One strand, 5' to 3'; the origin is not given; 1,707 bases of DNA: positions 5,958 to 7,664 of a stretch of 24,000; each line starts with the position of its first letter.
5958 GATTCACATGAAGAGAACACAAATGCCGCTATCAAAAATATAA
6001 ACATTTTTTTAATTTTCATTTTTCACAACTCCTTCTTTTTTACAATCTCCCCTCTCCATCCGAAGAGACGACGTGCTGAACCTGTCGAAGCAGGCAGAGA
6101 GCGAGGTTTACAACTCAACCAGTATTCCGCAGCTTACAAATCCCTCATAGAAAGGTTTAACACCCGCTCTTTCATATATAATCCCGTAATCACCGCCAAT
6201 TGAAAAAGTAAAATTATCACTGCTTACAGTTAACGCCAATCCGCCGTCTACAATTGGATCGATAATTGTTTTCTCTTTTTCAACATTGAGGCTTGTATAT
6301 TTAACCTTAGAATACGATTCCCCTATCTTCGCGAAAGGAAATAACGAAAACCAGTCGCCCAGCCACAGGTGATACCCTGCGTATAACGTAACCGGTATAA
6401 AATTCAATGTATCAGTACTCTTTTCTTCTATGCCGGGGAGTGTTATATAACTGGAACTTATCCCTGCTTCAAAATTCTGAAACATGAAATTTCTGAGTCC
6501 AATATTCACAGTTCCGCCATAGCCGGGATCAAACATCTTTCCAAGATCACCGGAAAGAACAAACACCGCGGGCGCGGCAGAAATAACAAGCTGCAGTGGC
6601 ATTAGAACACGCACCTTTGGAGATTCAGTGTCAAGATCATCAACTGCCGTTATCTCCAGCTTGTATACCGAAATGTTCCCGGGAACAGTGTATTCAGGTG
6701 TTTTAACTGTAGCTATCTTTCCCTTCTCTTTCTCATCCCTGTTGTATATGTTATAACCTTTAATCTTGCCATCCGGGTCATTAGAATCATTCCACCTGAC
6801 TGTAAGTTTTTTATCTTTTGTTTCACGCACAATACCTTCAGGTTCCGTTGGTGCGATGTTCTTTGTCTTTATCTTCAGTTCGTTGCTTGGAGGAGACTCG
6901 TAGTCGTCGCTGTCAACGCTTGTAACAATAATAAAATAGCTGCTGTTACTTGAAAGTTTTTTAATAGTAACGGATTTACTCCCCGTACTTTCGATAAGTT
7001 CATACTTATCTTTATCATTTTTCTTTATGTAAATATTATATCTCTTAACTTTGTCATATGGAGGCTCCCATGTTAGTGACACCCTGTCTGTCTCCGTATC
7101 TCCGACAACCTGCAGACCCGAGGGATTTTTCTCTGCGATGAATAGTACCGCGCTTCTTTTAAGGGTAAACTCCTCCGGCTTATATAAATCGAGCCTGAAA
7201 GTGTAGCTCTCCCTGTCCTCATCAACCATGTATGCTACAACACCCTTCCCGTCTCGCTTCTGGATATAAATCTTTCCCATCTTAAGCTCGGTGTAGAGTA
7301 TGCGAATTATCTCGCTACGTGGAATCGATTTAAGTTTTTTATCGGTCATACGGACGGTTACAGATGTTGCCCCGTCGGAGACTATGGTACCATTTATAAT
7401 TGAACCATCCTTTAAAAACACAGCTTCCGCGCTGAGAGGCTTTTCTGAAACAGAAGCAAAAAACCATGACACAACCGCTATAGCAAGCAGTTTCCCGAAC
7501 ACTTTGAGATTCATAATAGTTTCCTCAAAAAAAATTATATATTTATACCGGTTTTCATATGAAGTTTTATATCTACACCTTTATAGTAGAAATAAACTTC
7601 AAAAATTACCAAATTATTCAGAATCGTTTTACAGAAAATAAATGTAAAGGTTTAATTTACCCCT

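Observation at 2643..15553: Duplicated surface-protein module of membrane-AraC regulator, FN3/beta-barrel protein and propeller lipoprotein, a candidate uncharacterised envelope system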

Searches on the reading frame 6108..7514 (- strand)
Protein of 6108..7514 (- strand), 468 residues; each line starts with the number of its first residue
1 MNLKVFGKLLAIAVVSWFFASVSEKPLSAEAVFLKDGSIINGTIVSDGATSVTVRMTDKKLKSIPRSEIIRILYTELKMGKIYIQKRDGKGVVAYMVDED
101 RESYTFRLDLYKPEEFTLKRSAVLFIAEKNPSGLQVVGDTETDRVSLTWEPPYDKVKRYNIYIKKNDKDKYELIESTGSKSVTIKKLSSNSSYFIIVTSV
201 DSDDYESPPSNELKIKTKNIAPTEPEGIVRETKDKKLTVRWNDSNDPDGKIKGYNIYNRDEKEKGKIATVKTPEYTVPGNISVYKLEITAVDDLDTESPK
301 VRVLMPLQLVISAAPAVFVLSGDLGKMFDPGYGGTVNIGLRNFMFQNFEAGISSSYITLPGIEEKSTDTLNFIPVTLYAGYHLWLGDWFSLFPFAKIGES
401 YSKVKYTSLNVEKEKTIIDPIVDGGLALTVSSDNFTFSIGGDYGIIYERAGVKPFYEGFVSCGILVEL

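Call 4: search_protein_families(library=pfam, proteins=[window:6108-7514:-], max_evalue=0.01)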
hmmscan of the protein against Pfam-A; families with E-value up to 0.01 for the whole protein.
window:6108-7514:- (468 aa): 4 families
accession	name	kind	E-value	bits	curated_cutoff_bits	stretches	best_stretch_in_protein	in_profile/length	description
PF00041.27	fn3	-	8.8e-16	58.3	25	2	130-214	2-82/84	Fibronectin type III domain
PF13505.12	OMP_b-brl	-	0.00088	19.9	28.7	1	322-440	36-147/175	Outer membrane protein beta-barrel domain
PF25529.1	Ig_ENGASE1_C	-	0.0034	17.9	27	0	145-171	30-56/117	ENGASE1-like, C-terminal immunoglobulin-like domain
PF21910.2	GH85_C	-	0.004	18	27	0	144-191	18-63/95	GH85 endohexosaminidases, C-terminal domain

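Call 14: find_homologous_proteins(query=window:6108-7514:-)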
Query window:6108-7514:- (468 aa): 223 proteins with E <= 0.001 among 8000 candidates; the best 120 are listed.
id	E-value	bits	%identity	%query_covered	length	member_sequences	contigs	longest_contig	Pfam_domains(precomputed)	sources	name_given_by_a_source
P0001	0.0e+0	1035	100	100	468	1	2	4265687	PF00041.28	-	-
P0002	2.3e-239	813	77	100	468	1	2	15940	PF00041.28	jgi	-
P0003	6.4e-239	811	77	100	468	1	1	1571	PF00041.28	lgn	-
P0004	9.5e-233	791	75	100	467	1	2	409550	PF13505.13,PF00041.28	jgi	jgi:hypothetical protein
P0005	5.7e-228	775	73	100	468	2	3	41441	PF00041.28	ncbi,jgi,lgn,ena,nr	ncbi:MAG TPA: fibronectin type III domain-containing protein [Spirochaetota bacterium]|nr:fibronecti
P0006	1.4e-227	774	72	100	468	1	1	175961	PF00041.28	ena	-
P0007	9.0e-222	755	74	95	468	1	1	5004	PF13505.13,PF26586.1,PF00041.28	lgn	-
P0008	4.7e-211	720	67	100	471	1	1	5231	PF00041.28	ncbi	-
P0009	4.4e-210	716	68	100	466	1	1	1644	PF00041.28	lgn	-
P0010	7.7e-210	716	69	99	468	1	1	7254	PF13505.13,PF00041.28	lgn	-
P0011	1.6e-208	711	67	100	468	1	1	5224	PF00041.28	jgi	-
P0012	4.3e-208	710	78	85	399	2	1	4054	PF00041.28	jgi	jgi:hypothetical protein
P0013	1.2e-207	708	68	99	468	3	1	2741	PF00041.28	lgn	-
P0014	2.0e-207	708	67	99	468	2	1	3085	PF00041.28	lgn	-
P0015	1.7e-205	701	67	99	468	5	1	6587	PF00041.28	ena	-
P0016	1.8e-205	701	66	100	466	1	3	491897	PF13505.13,PF00041.28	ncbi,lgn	-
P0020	3.1e-201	687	64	100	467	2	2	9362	PF13505.13,PF00041.28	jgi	-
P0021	1.7e-195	668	66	100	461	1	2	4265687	PF00041.28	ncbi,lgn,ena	-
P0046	6.1e-123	429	46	98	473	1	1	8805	PF13505.13,PF00041.28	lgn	-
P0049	1.6e-122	428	47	98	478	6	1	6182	PF13505.13,PF00041.28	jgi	-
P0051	1.8e-120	421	46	99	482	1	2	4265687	PF13505.13,PF00041.28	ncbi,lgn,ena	-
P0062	1.6e-111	392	63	58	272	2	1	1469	PF13505.13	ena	-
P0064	6.8e-111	389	45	97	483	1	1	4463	PF13505.13,PF00041.28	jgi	-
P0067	4.1e-107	377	42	97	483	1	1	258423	PF13505.13,PF00041.28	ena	-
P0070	1.0e-105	372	44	91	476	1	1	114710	PF13505.13,PF00041.28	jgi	-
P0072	7.2e-104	366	42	99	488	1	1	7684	PF13505.13,PF00041.28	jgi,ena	-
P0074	4.3e-103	364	45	93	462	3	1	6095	PF13505.13,PF00041.28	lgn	-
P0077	8.5e-102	360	46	88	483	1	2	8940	PF13505.13,PF00041.28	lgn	-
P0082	5.8e-101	357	40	97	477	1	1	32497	PF13505.13,PF00041.28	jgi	jgi:hypothetical protein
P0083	6.5e-101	357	45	83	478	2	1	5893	PF13505.13,PF00041.28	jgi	jgi:fibronectin type 3 domain-containing protein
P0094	1.8e-96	342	43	91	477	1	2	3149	PF13505.13,PF00041.28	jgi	-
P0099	2.6e-95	338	45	90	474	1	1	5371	PF13505.13,PF00041.28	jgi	jgi:fibronectin type 3 domain-containing protein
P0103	6.6e-95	337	42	98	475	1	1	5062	PF13505.13,PF00041.28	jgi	-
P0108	8.2e-94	333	42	94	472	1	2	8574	PF13505.13,PF00041.28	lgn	-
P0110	5.9e-93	330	42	94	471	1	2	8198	PF25059.2,PF13505.13,PF00041.28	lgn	-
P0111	8.3e-93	330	41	99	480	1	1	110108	PF13505.13,PF00041.28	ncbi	-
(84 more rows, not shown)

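Call 18: find_related_loci(query=A1, collection=genome_contigs, flank=10000)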
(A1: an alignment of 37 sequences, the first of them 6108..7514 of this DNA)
Query A1 (468 aa) in genome_contigs; peptide patterns used: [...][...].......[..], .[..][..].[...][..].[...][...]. (x = any residue, [..] = any of these).
125 stretches matched a pattern; 73 encode a relative of the query (tblastn E <= 1e-3); 69 distinct loci.
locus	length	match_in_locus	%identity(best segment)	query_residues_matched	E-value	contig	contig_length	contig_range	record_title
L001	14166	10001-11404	73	1-468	0e+0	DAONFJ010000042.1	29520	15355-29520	MAG TPA_asm: Spirochaetota bacterium isolate AMR_MDS_3846 NODE_1561_length_29520_cov_11.040489, whole genome shotgun seq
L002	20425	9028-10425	66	1-468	0e+0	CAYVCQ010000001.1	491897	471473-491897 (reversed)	MAG TPA_asm: uncultured Leptospirales bacterium isolate SRP302447_co2_803 genome assembly, contig: NODE_34_length_491897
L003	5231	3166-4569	67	1-468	0e+0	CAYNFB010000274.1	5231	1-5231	MAG TPA_asm: uncultured Leptospirales bacterium isolate binchicken_co42_9 genome assembly, contig: NODE_31277_length_523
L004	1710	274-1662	67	6-468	0e+0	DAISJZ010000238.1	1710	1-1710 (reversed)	MAG TPA_asm: Spirochaetota bacterium isolate CTOTU18752 NODE_64266_length_1710_cov_17.680967, whole genome shotgun seque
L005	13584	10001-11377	62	8-468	0e+0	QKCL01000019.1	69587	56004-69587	MAG: Spirochaetes bacterium isolate SZUA-423 scaffold_553, whole genome shotgun sequence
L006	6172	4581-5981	63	1-468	0e+0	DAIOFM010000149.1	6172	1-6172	MAG TPA_asm: Spirochaetota bacterium isolate CTOTU18388 NODE_7047_length_6172_cov_7.722740, whole genome shotgun sequenc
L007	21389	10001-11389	63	6-468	0e+0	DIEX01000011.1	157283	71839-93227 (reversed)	MAG TPA_asm: Spirochaetia bacterium UBA5763 UBA5763_contig_2190, whole genome shotgun sequence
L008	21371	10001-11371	49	11-455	9e-128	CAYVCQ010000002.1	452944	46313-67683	MAG TPA_asm: uncultured Leptospirales bacterium isolate SRP302447_co2_803 genome assembly, contig: NODE_44_length_452944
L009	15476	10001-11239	51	1-406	1e-124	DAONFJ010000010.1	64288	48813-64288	MAG TPA_asm: Spirochaetota bacterium isolate AMR_MDS_3846 NODE_338_length_64288_cov_10.978531, whole genome shotgun sequ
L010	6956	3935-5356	44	2-464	3e-115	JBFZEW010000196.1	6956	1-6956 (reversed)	MAG: Spirochaetota bacterium isolate PPR_0598 k121_1348348, whole genome shotgun sequence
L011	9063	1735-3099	46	18-458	1e-112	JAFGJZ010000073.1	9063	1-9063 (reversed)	MAG: Spirochaetes bacterium isolate Zod_Metabat.302 k87_5006169, whole genome shotgun sequence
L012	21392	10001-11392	44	1-451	4e-106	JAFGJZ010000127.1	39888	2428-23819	MAG: Spirochaetes bacterium isolate Zod_Metabat.302 k87_9534041, whole genome shotgun sequence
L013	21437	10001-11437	41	1-464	4e-105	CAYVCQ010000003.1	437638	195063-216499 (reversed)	MAG TPA_asm: uncultured Leptospirales bacterium isolate SRP302447_co2_803 genome assembly, contig: NODE_49_length_437638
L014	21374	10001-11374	42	18-464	3e-103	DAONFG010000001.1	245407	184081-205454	MAG TPA_asm: Spirochaetota bacterium isolate AMR_MDS_3849 NODE_11_length_245407_cov_7.566655, whole genome shotgun seque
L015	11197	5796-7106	44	26-463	7e-101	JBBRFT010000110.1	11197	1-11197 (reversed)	MAG: Spirochaetota bacterium isolate Co_metawrap_2586 Cmw_2586_k141_19242934_length_11197_cov_9.0000, whole genome shotg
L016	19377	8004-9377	40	4-448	1e-99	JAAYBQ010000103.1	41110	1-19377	MAG: Spirochaetes bacterium isolate AS06rmzACSIP_338 173722_AS06, whole genome shotgun sequence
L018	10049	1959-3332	44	6-462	6e-105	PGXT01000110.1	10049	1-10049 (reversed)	MAG: Spirochaetae bacterium HGW-Spirochaetae-5 bjp_ig2069_scaffold_2941, whole genome shotgun sequence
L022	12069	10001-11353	40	27-464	8e-96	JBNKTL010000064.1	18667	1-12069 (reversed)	MAG: Spirochaetota bacterium isolate A2.bin.24.permissive NODE_64_length_18667_cov_7.032921, whole genome shotgun sequen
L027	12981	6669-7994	39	29-468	2e-92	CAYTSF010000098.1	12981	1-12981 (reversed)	MAG TPA_asm: uncultured Leptospirales bacterium isolate SRP220891_co1_11 genome assembly, contig: NODE_9240_length_12981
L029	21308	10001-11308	40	27-450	5e-89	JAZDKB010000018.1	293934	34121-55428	MAG: Spirochaetota bacterium isolate MEGAHIT-group-0.510 k141_20455038, whole genome shotgun sequence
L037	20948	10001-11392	36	3-449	7e-82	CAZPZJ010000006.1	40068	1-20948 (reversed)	MAG TPA_asm: uncultured Leptospiraceae bacterium isolate binchicken_co190_123 genome assembly, contig: NODE_2022_length_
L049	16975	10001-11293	34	29-449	2e-68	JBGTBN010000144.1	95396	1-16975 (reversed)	MAG: Spirochaetota bacterium isolate JTS-AC98 k141_4083315, whole genome shotgun sequence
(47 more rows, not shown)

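Call 24: predict_structure(alignment_id=A1)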
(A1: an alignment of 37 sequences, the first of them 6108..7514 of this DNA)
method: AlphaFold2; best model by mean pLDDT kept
length: 468 residues; sequences in the alignment: 37
mean_pLDDT: 88.0   pTM: 0.60
mean pLDDT of the five models: 88.0, 86.9, 86.8, 86.1, 84.7
residues with pLDDT >= 90: 244; 70-90: 201; 50-70: 16; < 50: 7
segments of 3 or more residues with pLDDT < 50: 22-27
pLDDT, mean of each block of 10 residues (from residue 1): 65 70 50 87 86 86 90 78 84 85 87 88 82 91 94 88 94 95 94 95 88 93 93 87 93 90 76 89 87 93 90 96 87 96 91 96 83 96 87 97 85 89 97 91 89 93 92
secondary structure, 60 per line:
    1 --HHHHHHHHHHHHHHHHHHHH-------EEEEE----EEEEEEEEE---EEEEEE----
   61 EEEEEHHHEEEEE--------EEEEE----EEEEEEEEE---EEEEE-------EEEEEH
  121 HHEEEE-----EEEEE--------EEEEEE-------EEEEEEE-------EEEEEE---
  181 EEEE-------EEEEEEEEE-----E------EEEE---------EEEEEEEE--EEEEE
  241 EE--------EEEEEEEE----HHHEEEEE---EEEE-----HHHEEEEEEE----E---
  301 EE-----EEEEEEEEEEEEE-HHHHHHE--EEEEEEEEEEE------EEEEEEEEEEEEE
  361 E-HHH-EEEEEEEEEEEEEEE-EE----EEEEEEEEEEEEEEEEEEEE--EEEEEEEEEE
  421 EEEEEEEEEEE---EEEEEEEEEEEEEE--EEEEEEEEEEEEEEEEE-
elements in order: H3-22 E30-34 E39-47 E51-56 E61-65 E69-73 E82-86 E91-99 E103-107 E115-119 E123-126 E132-136 E145-150 E158-164 E172-177 E181-184 E192-200 E213-216 E226-233 E236-242 E251-258 E266-270 E274-277 E286-292 E308-320 H322-327 E331-341 E348-361 E367-381 E389-408 E411-431 E435-448 E451-467

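Call 26: search_protein_families(library=pfam, proteins=[L008:11420-12064:+, L010:5383-6594:+, L013:3912-5033:+, L013:7203-8159:+, L013:11632-13566:+, L016:9445-11013:+, L018:5647-8370:+, L027:8031-10238:+, L037:11482-13665:+, L049:11411-13522:+], max_evalue=0.001)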
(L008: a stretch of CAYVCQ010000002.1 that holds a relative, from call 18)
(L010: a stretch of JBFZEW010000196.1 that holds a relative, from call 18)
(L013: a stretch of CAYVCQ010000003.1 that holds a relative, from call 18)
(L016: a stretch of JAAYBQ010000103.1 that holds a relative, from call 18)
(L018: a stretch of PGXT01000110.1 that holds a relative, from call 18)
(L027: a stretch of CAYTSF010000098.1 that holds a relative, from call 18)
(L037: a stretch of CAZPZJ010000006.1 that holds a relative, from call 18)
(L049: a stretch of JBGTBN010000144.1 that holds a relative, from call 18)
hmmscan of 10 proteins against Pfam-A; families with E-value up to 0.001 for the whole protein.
L008:11420-12064:+ (214 aa): 1 family
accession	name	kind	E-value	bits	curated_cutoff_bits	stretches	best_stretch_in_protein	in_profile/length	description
PF07603.17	Lcl_C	-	8.7e-07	29.7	34.9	1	117-212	26-117/117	Lcl C-terminal domain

L010:5383-6594:+ (403 aa): 2 families
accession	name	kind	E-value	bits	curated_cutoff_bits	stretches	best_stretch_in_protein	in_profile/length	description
PF17164.10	DUF5122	-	9.8e-83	272.5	27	6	119-154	1-36/36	Domain of unknown function (DUF5122) beta-propeller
PF12768.13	Rax2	-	6.2e-06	26.2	28.8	0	117-183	31-95/254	Rax2 C-terminal beta propeller domain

L013:3912-5033:+ (373 aa): 4 families
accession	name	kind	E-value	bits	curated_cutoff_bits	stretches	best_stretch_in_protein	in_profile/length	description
PF01436.27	NHL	-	2.1e-20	72.1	20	0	116-141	1-27/28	NHL repeat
PF08450.18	SGL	-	1.5e-06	28.5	26.3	0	114-167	133-189/246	SMP-30/Gluconolactonase/LRE-like region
PF25021.1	TEN_NHL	-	2.3e-06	27.3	27.1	0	111-155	136-178/357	Teneurin NHL domain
PF01731.26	Arylesterase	-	0.00035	21.2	21.3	0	169-196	49-78/86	Arylesterase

L013:7203-8159:+ (318 aa): 1 family
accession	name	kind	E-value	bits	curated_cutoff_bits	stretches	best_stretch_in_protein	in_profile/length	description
PF03781.23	FGE-sulfatase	-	2.8e-30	106.3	23.3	1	36-316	5-254/255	Sulfatase-modifying factor enzyme 1-like domain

L013:11632-13566:+ (644 aa): 1 family
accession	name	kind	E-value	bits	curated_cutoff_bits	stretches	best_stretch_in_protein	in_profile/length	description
PF02415.23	Chlam_PMP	-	6.9e-13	47.8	20.6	0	306-324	1-19/19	Chlamydia polymorphic membrane protein (Chlamydia_PMP) repeat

L016:9445-11013:+ (522 aa): 1 family
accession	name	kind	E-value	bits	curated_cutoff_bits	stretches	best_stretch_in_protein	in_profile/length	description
PF02415.23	Chlam_PMP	-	6.4e-13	47.9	20.6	0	270-290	1-19/19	Chlamydia polymorphic membrane protein (Chlamydia_PMP) repeat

L018:5647-8370:+ (907 aa): 2 families
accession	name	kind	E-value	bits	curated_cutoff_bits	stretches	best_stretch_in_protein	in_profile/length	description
PF02415.23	Chlam_PMP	-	1.1e-20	71.9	20.6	0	328-343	2-18/19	Chlamydia polymorphic membrane protein (Chlamydia_PMP) repeat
PF13229.12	Beta_helix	-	4.8e-19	69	25.9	3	490-636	31-148/158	Right handed beta helix region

L027:8031-10238:+ (735 aa): 3 families
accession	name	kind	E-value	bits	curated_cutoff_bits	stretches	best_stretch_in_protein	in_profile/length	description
PF07581.17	Glug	-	4.4e-14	52.3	20.5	0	491-519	3-28/28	The GLUG motif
PF00041.27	fn3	-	3.3e-07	30.9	25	1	60-130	8-77/84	Fibronectin type III domain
PF16323.11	DUF4959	-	2.3e-05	25.1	32.9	1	39-137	8-105/106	Domain of unknown function (DUF4959)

L037:11482-13665:+ (727 aa): 2 families
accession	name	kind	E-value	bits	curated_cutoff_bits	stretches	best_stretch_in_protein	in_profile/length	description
PF17164.10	DUF5122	-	3.6e-33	113.9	27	1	107-135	4-32/36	Domain of unknown function (DUF5122) beta-propeller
PF12768.13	Rax2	-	8.3e-16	58.6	28.8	1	395-492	31-129/254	Rax2 C-terminal beta propeller domain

L049:11411-13522:+ (703 aa): 7 families
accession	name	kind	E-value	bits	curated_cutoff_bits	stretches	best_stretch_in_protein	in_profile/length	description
PF22544.2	HYDIN_VesB_CFA65-like_Ig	-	9e-24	84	25.5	3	196-263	22-88/100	HYDIN/CFA65/VesB-like, Ig-like domain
PF07610.17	DUF1573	-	3e-15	56.5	26.1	0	305-396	8-96/98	Protein of unknown function (DUF1573)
PF22073.2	Cep192_D4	-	1.5e-11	44.9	35.5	0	307-397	13-110/112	Cep192 domain 4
PF15780.11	ASH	-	1.2e-10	41.9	27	0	325-384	33-92/98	Abnormal spindle-like microcephaly-assoc'd, ASPM-SPD-2-Hydin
PF22067.2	Cep192_D3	-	5.3e-08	33.3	27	0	432-517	18-97/99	Cep192 domain 3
PF24507.1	Ig_CFAP65_4th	-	7.7e-07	29.9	27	0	216-260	19-61/76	CFAP65, fourth Ig-like domain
PF07705.17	CARDB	-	0.00027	21.5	22.7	0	71-134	13-72/101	CARDB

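Call 28: fold_search(model_id=the predicted structure, library=pdb)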
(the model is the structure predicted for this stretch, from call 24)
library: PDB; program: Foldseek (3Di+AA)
matches with E <= 10: 1630; with E <= 0.001: 381
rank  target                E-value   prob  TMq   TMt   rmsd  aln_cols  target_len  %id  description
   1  6tpv_B                4.1e-09  1.00  0.24  0.48   7.6       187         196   21  Crystal structures of FNIII domain one and two of the human leucocyte common antigen-related protein, LAR (released 2020-05-13)
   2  9oz6_B                4.9e-09  1.00  0.19  0.10  22.5       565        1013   10  Cryo-EM structure of 1:1 chicken ROS1 and chicken NEL complex. (released 2026-02-25)
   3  6tpw                  5.4e-09  1.00  0.22  0.27  26.0       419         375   14  Crystal structures of FNIII domain one through four of the human leucocyte common antigen-related protein ( LAR) (released 2020-05-13)
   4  8q6t_I                9.3e-09  1.00  0.27  0.14  44.6       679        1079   10  Helical reconstruction of the relaxed thick filament from FIB milled left ventricular mouse myofibrils (released 2023-11-01)
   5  6tpv_A                1.3e-08  1.00  0.25  0.52   7.5       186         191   22  Crystal structures of FNIII domain one and two of the human leucocyte common antigen-related protein, LAR (released 2020-05-13)
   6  1qg3_B                1.5e-08  1.00  0.26  0.53   7.0       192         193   16  CRYSTAL STRUCTURE OF A TANDEM PAIR OF FIBRONECTIN TYPE III DOMAINS FROM THE CYTOPLASMIC TAIL OF INTEGRIN ALPHA6 BETA4 (released 1999-08-20)
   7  4pbx                  1.9e-08  1.00  0.22  0.18  26.3       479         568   14  Crystal structure of the six N-terminal domains of human receptor protein tyrosine phosphatase sigma (released 2014-11-12)
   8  4yfe_A                3.0e-08  1.00  0.25  0.52   7.1       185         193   20  Crystal structure of PTP delta Fn1-Fn2 (released 2015-05-06)
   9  8bxr                  3.3e-08  1.00  0.18  0.27  15.4       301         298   16  Titin FnIII-domain I109-I111 (I/A4-A/A6) from the MIR region (released 2023-02-15)
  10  9oyz_B                3.5e-08  1.00  0.19  0.10  22.7       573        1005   11  Cryo-EM structure of chicken ROS1 in apo-state. Cryo-EM refinement is focused on the "head" region of chicken ROS1. (released 2026-02-25)
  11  4q58_C                4.2e-08  1.00  0.25  0.54   7.1       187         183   16  Crystal structure of the plectin 1a actin-binding domain/integrin beta 4 fragment complex (released 2014-07-23)
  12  3f7p_E                5.3e-08  1.00  0.25  0.48   7.4       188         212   16  Crystal structure of a complex between integrin beta4 and plectin (released 2009-03-10)
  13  4ui2_A                6.3e-08  1.00  0.22  0.45   8.2       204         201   20  Crystal structure of the ternary RGMB-BMP2-NEO1 complex (released 2015-05-06)
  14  3p4l                  6.9e-08  1.00  0.24  0.47   6.8       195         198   20  Crystal structure of a hemojuvelin-binding fragment of neogenin (released 2010-11-17)
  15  8bnq_A                7.3e-08  1.00  0.25  0.36  17.9       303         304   14  Crystal structure of the FnIII-tandem A84-A86 from the A-band of titin (released 2023-04-12)
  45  1p4t                  4.9e-07  1.00  0.24  0.61   5.3       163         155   19  Crystal structure of Neisserial surface protein A (NspA) (released 2003-07-22)
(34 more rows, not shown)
